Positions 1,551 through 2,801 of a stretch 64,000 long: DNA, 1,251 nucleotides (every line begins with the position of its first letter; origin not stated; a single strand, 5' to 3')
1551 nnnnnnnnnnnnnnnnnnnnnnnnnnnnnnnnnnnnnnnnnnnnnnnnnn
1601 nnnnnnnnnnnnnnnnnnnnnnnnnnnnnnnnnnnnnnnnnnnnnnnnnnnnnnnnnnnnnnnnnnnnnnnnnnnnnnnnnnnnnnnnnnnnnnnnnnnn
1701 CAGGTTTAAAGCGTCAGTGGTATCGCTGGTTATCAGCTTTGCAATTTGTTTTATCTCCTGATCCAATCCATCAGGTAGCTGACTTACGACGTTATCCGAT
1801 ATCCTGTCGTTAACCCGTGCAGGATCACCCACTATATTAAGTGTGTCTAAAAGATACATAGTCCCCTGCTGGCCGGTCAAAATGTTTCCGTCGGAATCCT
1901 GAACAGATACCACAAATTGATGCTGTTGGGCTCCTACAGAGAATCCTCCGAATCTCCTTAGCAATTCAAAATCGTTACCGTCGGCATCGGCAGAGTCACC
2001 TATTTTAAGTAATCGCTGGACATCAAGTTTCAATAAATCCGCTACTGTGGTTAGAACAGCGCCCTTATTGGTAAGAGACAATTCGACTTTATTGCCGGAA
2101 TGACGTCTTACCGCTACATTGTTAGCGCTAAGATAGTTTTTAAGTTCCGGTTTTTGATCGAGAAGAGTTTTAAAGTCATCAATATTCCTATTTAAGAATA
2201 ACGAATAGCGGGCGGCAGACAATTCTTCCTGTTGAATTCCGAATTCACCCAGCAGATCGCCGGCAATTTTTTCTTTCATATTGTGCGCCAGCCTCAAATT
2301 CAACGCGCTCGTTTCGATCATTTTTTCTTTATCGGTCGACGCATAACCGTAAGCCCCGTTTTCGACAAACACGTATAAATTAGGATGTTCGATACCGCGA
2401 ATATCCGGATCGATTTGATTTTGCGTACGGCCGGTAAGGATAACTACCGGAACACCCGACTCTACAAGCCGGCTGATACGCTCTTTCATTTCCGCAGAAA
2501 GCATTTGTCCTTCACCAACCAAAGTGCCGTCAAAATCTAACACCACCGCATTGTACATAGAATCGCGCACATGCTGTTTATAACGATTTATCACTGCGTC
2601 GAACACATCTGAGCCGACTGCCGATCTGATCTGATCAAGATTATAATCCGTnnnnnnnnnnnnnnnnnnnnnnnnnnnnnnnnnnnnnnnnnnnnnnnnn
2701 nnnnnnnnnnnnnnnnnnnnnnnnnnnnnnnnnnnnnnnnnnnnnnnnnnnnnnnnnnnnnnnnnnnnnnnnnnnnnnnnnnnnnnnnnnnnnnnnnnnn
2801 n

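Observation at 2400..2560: HAD-IIB (Cof/sugar-phosphatase-like) domain embedded in the giant secreted protein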

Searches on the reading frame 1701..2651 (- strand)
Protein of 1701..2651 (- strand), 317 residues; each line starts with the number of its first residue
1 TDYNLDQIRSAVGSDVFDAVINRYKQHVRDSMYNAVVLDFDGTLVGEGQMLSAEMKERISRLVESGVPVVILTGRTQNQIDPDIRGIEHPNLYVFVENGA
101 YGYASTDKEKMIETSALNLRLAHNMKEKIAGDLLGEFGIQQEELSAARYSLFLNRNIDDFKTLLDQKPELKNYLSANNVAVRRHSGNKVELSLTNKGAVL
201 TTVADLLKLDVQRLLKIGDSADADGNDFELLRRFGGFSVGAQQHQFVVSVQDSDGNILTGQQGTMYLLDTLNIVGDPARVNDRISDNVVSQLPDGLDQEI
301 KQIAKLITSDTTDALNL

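Call 9: search_protein_families(library=pfam, proteins=[window:1701-2651:-], max_evalue=0.01)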
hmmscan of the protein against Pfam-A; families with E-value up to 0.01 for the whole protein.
window:1701-2651:- (317 aa): 2 families
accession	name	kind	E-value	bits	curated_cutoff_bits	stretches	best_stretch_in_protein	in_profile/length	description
PF08282.18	Hydrolase_3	-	5e-15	56.3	20.9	1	36-127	1-89/255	haloacid dehalogenase-like hydrolase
PF05116.19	S6PP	-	0.00077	19.6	20.3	1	36-244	5-211/247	Sucrose-6F-phosphate phosphohydrolase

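Call 10: search_solved_structures(query=window:1701-2651:-, max_evalue=0.01, show_alignments=3)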
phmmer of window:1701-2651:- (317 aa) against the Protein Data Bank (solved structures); distinct sequences matched with E-value up to 0.01: 7.
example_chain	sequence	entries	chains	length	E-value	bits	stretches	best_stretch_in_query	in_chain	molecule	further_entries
3pgv_A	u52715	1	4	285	0.002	21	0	30-107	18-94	haloacid dehalogenase-like hydrolase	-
1rkq_A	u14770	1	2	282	0.0028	20.5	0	35-115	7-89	Hypothetical protein yidA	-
3niw_A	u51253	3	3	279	0.0042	19.9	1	33-83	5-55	Haloacid dehalogenase-like hydrolase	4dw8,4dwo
1wr8_A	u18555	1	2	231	0.0048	19.7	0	34-103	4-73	Phosphoglycolate phosphatase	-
3r4c_A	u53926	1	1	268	0.007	19.2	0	32-80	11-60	Hydrolase, haloacid dehalogenase-like hydrolase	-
7xhz_A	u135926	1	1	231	0.0081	19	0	34-81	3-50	Phosphatase, SAV2152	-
3mpo_A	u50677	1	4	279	0.0094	18.8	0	35-103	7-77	Predicted hydrolase of the HAD superfamily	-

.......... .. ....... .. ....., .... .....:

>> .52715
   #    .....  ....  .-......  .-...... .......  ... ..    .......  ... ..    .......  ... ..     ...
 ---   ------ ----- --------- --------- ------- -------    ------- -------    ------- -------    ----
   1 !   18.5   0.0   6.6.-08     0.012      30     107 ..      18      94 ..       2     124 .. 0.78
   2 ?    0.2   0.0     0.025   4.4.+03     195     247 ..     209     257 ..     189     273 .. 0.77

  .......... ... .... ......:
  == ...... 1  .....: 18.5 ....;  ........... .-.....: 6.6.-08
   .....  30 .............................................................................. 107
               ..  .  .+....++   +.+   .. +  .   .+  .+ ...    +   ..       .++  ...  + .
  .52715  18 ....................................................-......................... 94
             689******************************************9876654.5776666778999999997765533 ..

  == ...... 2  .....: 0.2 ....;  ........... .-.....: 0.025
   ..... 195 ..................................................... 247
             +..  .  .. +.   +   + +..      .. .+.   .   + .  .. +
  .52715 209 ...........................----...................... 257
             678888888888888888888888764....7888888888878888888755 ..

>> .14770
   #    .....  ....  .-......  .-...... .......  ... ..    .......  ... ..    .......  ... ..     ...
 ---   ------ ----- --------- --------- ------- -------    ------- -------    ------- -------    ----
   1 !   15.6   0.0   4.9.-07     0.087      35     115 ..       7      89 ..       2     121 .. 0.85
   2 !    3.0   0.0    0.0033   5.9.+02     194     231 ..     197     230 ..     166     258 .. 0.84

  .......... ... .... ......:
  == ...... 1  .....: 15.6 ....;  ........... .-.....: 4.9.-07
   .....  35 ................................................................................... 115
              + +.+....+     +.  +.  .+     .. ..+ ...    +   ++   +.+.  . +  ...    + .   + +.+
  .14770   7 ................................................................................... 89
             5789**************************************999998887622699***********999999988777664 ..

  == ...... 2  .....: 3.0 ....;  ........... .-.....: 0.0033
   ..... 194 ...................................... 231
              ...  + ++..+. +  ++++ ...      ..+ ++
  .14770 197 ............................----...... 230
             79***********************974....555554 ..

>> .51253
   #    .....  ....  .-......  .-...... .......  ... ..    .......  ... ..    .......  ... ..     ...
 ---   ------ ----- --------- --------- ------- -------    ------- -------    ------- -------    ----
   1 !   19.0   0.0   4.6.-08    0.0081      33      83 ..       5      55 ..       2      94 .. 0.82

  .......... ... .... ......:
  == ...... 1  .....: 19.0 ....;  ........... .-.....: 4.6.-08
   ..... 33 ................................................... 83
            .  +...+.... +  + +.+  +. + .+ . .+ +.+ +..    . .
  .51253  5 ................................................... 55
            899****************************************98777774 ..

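Call 14: find_homologous_proteins(query=window:1701-2651:-, max_evalue=0.001)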
Query window:1701-2651:- (317 aa): 2 proteins with E <= 0.001 among 5376 candidates.
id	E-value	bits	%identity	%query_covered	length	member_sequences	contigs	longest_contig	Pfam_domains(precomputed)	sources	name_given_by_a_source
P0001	4.2e-9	54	27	84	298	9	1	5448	PF08282.19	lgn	-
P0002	5.1e-7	48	27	75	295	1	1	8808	PF08282.19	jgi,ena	-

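Call 19: search_protein_families(library=ncbifam, proteins=[window:1701-2651:-], max_evalue=0.01)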
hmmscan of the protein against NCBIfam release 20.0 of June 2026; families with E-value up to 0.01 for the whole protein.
window:1701-2651:- (317 aa): 18 families
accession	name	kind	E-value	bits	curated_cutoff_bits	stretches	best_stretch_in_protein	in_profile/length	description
TIGR00099.1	Cof-subfamily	subfamily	2e-15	57.1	137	1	36-125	2-88/256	Cof-type HAD-IIB family hydrolase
NF002245.0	PRK01158.1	equivalog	3.6e-13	49.4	198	1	32-241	2-198/233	phosphoglycolate phosphatase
TIGR01484.1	HAD-SF-IIB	subfamily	6.3e-13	49.3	41.8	1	36-234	2-215/221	HAD-IIB family hydrolase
TIGR01487.1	Pglycolate_arch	equivalog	3.2e-10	40.2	122.75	1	35-232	3-180/215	phosphoglycolate phosphatase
TIGR01482.1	SPP-subfamily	subfamily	1.1e-09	38.2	107.15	1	36-232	1-182/225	sucrose-phosphate phosphatase subfamily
TIGR01486.1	HAD-SF-IIB-MPGP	subfamily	2.9e-08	33.4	164.75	1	36-112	2-76/257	mannosyl-3-phosphoglycerate phosphatase family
NF007806.0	PRK10513.1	equivalog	3.4e-08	33.2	273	1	36-118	6-89/270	sugar-phosphatase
NF045966.1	YcsE_rel_Pase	equivalog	6.5e-08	32.4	220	1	35-130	4-98/265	YcsE-related riboflavin metabolism phosphatase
NF008213.0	PRK10976.1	equivalog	1.1e-06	28.4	386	1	32-135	1-93/266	sugar/pyridoxal phosphate phosphatase YigL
NF011071.0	PRK14501.1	equivalog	5.6e-06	24.9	634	1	19-233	479-693/729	bifunctional alpha,alpha-trehalose-phosphate synthase (UDP-forming)/trehalose-phosphatase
NF007821.0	PRK10530.1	equivalog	2.1e-05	23.9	274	1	34-128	4-96/272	pyridoxal phosphatase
TIGR02463.1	MPGP_rel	hypoth_equivalog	0.00019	21.3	282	1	36-109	2-73/216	mannosyl-3-phosphoglycerate phosphatase-related protein YedP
TIGR01662.1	HAD-SF-IIIA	subfamily_domain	0.00031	20.9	44.6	1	35-76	2-51/141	HAD-IIIA family hydrolase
NF011705.0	PRK15126.1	equivalog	0.0011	18.3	336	0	32-82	1-51/272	HMP-PP phosphatase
NF001216.0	PRK00192.1-2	equivalog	0.0012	18.3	353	1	36-111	9-83/275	mannosyl-3-phosphoglycerate phosphatase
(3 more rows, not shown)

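Call 20: predict_structure(protein=window:1740-2594:-)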
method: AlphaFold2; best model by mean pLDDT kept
length: 285 residues; sequences in the alignment: 1
mean_pLDDT: 46.8   pTM: 0.35
mean pLDDT of the five models: 46.8, 46.5, 45.7, 40.4, 31.5
residues with pLDDT >= 90: 2; 70-90: 54; 50-70: 61; < 50: 168
segments of 3 or more residues with pLDDT < 50: 1-14, 20-23, 55-61, 64-67, 77-102, 176-285
pLDDT, mean of each block of 10 residues (from residue 1): 29 45 50 64 59 51 49 48 32 34 59 82 72 81 89 76 75 50 30 25 29 24 25 32 25 26 27 31 26
secondary structure, 60 per line:
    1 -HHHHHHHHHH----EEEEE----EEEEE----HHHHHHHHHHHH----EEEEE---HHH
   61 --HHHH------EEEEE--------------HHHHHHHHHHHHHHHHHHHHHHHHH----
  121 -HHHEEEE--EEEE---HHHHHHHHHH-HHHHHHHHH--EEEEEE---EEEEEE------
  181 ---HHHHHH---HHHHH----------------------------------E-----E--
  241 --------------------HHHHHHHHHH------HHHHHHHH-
elements in order: H2-11 E16-20 E25-29 H34-45 E50-54 H63-66 E73-77 H92-116 E125-128 E131-134 H138-147 H149-157 E160-165 E169-174 H184-189 H193-197 H261-270 H277-284

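Call 45: search_protein_families(library=pfam, proteins=[P0001], max_evalue=0.001)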
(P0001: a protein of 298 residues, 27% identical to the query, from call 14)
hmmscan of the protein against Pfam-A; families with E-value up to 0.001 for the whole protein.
P0001 (298 aa): 1 family
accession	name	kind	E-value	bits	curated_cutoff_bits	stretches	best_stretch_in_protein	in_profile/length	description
PF08282.18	Hydrolase_3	-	1e-06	29.2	20.9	1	56-139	1-77/255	haloacid dehalogenase-like hydrolase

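Call 55: find_encoding_contigs(protein=P0002, flank=8000, max_places=3)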
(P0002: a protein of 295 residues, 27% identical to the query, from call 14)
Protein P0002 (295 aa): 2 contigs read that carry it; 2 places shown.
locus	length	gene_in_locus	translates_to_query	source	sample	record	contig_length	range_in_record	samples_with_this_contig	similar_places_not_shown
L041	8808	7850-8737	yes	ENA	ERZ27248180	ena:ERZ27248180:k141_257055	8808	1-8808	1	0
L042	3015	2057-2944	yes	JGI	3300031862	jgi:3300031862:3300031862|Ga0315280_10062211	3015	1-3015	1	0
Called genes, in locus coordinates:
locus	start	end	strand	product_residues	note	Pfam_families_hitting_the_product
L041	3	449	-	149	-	?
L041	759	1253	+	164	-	PF18967:PycTM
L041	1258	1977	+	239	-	-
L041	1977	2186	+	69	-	-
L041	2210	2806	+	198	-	PF00382:TFIIB (weak)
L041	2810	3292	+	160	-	-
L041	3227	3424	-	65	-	-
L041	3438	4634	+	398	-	PF24390:PRTase-CE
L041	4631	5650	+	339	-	-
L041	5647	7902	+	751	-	PF00294:PfkB, PF01380:SIS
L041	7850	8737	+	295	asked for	PF08282:Hydrolase_3 (weak)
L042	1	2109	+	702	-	?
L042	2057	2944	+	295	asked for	PF08282:Hydrolase_3 (weak)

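Call 56: predict_structure(alignment_id=A3)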
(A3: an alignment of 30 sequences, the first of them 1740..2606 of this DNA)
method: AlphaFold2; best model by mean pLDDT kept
length: 289 residues; sequences in the alignment: 30
mean_pLDDT: 91.3   pTM: 0.87
mean pLDDT of the five models: 91.3, 90.6, 90.1, 89.9, 88.3
residues with pLDDT >= 90: 230; 70-90: 37; 50-70: 20; < 50: 2
segments of 3 or more residues with pLDDT < 50: none
pLDDT, mean of each block of 10 residues (from residue 1): 96 98 97 95 98 97 97 97 95 91 83 91 90 91 94 94 90 91 94 97 95 95 95 96 97 98 78 59 55
secondary structure, 60 per line:
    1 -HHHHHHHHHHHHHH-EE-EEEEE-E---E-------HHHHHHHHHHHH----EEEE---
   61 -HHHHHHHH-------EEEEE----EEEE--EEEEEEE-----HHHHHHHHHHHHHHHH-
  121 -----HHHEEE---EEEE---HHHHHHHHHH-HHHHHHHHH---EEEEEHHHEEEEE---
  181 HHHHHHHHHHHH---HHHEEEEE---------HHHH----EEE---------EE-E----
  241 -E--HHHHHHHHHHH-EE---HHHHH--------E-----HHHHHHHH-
elements in order: H2-15 E20-24 H38-49 E54-57 H62-69 E77-81 E86-89 E92-98 H104-119 E129-131 E135-138 H142-151 H153-161 E165-169 E173-177 H181-192 E199-203 H213-216 E221-223 H245-255 H262-266 H281-288

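Call 58: fold_search(model_id=the predicted structure, library=pdb)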
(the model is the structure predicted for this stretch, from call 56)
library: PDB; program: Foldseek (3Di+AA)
matches with E <= 10: 748; with E <= 0.001: 129
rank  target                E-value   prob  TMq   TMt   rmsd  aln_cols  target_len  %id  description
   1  6rme_B                1.3e-11  1.00  0.56  0.45   6.0       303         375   17  Structure of IMP bound Plasmodium falciparum IMP-nucleotidase mutant D172N (released 2020-07-08)
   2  4dwo                  2.8e-11  1.00  0.51  0.55   6.5       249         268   18  Crystal structure of a haloacid dehalogenase-like hydrolase (Target EFI-900331) from Bacteroides thetaiotaomicron with b (released 2012-03-28)
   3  6rme_F                3.4e-11  1.00  0.57  0.45   5.8       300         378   17  Structure of IMP bound Plasmodium falciparum IMP-nucleotidase mutant D172N (released 2020-07-08)
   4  6rme_C                3.6e-11  1.00  0.55  0.43   6.2       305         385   15  Structure of IMP bound Plasmodium falciparum IMP-nucleotidase mutant D172N (released 2020-07-08)
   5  6rmw_F                4.4e-11  1.00  0.59  0.47   5.5       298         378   16  Structure of N-terminal truncated IMP bound Plasmodium falciparum IMP-nucleotidase (released 2020-07-15)
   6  6rnh_A                4.7e-11  1.00  0.53  0.40   6.0       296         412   18  Structure of C-terminal truncated Plasmodium falciparum IMP-nucleotidase (released 2020-07-15)
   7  6rn1_A                5.6e-11  1.00  0.52  0.43   6.2       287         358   17  Structure of N-terminal truncated Plasmodium falciparum IMP-nucleotidase (released 2020-07-15)
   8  6rmw_G                6.4e-11  1.00  0.55  0.44   5.4       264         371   17  Structure of N-terminal truncated IMP bound Plasmodium falciparum IMP-nucleotidase (released 2020-07-15)
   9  6rme_G                7.2e-11  1.00  0.54  0.43   5.7       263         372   17  Structure of IMP bound Plasmodium falciparum IMP-nucleotidase mutant D172N (released 2020-07-08)
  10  6rme_E                8.7e-11  1.00  0.56  0.45   6.2       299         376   16  Structure of IMP bound Plasmodium falciparum IMP-nucleotidase mutant D172N (released 2020-07-08)
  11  6rme_A                8.7e-11  1.00  0.53  0.42   6.5       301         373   17  Structure of IMP bound Plasmodium falciparum IMP-nucleotidase mutant D172N (released 2020-07-08)
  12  3f9r_A                1.1e-10  1.00  0.50  0.58   6.8       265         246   18  Crystal Structure of Trypanosoma Brucei phosphomannosemutase, TB.10.700.370 (released 2009-03-10)
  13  6rmw_A                1.3e-10  1.00  0.52  0.41   5.8       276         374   17  Structure of N-terminal truncated IMP bound Plasmodium falciparum IMP-nucleotidase (released 2020-07-15)
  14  3niw                  2.4e-10  1.00  0.49  0.53   7.0       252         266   17  Crystal structure of a haloacid dehalogenase-like hydrolase from Bacteroides thetaiotaomicron (released 2010-06-30)
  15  3dao_B                2.4e-10  1.00  0.51  0.53   7.2       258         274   16  CRYSTAL STRUCTURE OF A PUTATIVE PHOSPHATE (EUBREC_1417) FROM EUBACTERIUM RECTALE AT 1.80 A RESOLUTION (released 2008-07-29)
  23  3pgv_C                6.1e-10  1.00  0.53  0.59   4.6       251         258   24  Crystal structure of a haloacid dehalogenase-like hydrolase (KPN_04322) from Klebsiella pneumoniae subsp. pneumoniae M (released 2010-12-15)
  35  3pgv_B                9.4e-10  1.00  0.53  0.59   4.5       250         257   23  Crystal structure of a haloacid dehalogenase-like hydrolase (KPN_04322) from Klebsiella pneumoniae subsp. pneumoniae M (released 2010-12-15)
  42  3pgv_A                1.9e-09  1.00  0.53  0.59   4.3       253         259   22  Crystal structure of a haloacid dehalogenase-like hydrolase (KPN_04322) from Klebsiella pneumoniae subsp. pneumoniae M (released 2010-12-15)
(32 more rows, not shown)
